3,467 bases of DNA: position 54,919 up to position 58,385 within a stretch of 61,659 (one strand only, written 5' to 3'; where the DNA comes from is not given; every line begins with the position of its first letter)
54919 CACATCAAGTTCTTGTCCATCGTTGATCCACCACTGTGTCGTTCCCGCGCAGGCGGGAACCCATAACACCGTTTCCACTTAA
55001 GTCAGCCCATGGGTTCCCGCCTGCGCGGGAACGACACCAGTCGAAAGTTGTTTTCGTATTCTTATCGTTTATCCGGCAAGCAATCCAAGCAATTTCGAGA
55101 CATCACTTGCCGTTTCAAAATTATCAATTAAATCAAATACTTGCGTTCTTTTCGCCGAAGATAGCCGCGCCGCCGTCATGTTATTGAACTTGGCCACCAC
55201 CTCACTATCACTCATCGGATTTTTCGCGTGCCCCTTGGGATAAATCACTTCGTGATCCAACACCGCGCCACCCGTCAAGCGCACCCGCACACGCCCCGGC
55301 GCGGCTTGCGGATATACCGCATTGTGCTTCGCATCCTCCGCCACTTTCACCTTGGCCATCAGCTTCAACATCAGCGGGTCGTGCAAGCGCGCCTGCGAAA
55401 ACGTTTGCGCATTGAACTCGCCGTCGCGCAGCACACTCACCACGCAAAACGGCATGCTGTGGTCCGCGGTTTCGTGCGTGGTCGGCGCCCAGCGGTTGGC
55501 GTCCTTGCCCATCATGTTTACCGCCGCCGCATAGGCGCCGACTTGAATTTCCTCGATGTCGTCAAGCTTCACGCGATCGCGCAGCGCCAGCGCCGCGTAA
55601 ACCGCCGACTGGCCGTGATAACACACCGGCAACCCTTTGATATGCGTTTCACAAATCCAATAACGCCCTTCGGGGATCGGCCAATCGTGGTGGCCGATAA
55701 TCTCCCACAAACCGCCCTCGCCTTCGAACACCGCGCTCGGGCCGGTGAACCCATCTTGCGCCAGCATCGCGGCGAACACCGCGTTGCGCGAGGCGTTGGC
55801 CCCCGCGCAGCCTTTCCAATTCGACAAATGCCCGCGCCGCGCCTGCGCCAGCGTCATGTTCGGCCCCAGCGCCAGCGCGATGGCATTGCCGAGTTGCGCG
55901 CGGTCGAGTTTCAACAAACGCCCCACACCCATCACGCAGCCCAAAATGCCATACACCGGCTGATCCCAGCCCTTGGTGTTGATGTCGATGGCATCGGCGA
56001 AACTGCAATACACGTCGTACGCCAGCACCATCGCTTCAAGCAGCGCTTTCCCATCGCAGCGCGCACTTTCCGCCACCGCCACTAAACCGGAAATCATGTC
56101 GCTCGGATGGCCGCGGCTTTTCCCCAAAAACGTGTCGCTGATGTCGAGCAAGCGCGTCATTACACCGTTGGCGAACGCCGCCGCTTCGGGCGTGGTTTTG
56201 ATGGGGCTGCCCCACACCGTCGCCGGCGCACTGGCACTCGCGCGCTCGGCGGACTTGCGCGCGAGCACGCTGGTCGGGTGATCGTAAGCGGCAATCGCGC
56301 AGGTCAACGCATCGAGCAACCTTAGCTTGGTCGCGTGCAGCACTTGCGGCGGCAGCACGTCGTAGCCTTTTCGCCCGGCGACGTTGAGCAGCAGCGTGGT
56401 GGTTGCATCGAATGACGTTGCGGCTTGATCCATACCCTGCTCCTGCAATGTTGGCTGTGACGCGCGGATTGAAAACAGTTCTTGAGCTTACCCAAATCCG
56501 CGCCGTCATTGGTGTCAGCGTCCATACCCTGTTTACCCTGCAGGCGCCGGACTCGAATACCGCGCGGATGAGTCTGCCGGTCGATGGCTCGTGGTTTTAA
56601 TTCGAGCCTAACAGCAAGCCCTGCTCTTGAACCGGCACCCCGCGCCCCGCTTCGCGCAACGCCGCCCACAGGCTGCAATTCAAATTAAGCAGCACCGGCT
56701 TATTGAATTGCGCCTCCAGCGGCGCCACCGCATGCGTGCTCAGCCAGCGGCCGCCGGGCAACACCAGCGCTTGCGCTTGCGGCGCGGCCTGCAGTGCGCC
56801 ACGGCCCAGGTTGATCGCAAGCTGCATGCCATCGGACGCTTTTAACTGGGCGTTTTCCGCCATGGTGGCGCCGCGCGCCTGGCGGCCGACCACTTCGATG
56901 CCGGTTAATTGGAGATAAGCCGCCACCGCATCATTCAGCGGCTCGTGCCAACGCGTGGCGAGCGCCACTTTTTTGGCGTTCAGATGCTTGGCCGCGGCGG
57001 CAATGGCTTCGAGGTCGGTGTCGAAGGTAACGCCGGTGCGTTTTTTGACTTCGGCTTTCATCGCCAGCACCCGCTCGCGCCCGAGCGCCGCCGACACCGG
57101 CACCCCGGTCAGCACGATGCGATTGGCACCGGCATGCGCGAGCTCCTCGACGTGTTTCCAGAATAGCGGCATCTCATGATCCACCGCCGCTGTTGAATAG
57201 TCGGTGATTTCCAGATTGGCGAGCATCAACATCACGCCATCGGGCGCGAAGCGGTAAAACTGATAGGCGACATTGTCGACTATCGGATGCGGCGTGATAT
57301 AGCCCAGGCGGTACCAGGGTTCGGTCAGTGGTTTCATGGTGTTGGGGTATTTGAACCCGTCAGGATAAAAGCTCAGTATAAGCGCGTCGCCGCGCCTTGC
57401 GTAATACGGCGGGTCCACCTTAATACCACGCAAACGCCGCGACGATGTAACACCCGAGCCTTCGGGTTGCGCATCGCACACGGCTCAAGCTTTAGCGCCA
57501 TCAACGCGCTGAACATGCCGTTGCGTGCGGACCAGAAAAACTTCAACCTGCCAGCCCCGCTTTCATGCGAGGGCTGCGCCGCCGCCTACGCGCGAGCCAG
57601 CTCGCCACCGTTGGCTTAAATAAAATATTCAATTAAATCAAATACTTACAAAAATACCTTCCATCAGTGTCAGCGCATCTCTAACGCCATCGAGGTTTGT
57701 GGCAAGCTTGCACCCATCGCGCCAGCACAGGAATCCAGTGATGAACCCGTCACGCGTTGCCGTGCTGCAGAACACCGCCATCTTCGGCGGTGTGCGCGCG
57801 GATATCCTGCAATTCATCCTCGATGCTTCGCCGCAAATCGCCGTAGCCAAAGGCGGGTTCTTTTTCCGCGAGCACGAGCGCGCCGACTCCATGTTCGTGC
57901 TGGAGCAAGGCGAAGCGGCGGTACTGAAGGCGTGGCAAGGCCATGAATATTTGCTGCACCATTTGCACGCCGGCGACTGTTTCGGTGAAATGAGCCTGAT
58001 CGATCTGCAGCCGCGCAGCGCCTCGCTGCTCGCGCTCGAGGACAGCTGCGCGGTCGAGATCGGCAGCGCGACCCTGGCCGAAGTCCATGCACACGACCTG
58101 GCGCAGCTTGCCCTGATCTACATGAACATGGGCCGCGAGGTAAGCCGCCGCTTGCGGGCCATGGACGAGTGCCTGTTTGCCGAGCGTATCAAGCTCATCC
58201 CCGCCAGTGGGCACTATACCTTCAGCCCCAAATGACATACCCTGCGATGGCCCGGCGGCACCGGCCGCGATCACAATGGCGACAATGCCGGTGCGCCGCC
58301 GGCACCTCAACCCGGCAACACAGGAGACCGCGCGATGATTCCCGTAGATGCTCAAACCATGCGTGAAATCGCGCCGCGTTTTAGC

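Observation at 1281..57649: Fifteen copies of a ~32-bp AT-rich element with an IHF-consensus core in a GC-rich window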

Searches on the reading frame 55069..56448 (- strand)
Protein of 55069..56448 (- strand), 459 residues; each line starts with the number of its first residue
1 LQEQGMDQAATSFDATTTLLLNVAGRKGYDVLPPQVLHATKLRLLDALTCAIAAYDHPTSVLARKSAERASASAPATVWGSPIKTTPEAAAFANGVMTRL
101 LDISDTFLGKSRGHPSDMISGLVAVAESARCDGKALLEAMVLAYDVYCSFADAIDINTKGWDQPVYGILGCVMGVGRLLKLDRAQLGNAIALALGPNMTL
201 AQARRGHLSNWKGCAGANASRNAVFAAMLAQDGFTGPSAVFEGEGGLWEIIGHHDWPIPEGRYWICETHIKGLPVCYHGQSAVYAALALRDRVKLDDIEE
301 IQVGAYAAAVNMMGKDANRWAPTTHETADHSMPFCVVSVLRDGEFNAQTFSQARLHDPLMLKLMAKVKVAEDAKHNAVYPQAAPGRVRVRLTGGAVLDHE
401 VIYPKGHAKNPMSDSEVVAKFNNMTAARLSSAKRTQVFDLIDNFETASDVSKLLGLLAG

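Call 20: search_protein_families(library=pfam, proteins=[window:55069-56448:-], max_evalue=0.00001)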
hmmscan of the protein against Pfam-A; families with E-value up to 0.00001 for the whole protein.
window:55069-56448:- (459 aa): 2 families
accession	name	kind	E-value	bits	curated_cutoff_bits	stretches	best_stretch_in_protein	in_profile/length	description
PF03972.19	MmgE_PrpD_N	-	2.1e-65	220.8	32.1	1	28-252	11-236/244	MmgE/PrpD N-terminal domain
PF19305.4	MmgE_PrpD_C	-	3.9e-42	144.4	32.1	1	274-438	2-167/173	MmgE/PrpD C-terminal domain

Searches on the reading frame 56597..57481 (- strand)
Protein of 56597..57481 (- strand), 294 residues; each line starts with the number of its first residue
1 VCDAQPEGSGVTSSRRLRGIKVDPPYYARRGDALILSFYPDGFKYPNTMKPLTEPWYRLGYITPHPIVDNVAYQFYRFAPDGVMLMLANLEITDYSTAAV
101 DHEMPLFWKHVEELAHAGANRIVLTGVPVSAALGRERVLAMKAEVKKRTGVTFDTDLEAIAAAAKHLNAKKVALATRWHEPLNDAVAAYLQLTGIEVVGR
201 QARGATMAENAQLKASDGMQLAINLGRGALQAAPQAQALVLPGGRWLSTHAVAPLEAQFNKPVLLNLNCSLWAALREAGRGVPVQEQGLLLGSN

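Call 20: search_protein_families(library=pfam, proteins=[window:56597-57481:-], max_evalue=0.00001)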
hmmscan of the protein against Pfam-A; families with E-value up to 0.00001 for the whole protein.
window:56597-57481:- (294 aa): 1 family
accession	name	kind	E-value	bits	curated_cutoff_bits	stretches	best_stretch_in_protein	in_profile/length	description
PF17645.6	Amdase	-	8.5e-21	75.1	25.9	1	90-290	30-227/228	Arylmalonate decarboxylase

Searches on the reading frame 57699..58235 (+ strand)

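Call 20: search_protein_families(library=pfam, proteins=[window:57699-58235:+], max_evalue=0.00001)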
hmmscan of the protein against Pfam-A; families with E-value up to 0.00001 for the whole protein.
window:57699-58235:+ (178 aa): 1 family
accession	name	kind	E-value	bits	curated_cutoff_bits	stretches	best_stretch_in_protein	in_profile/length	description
PF00027.35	cNMP_binding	-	9.6e-17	61.2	27.5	1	49-131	4-87/89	Cyclic nucleotide-binding domain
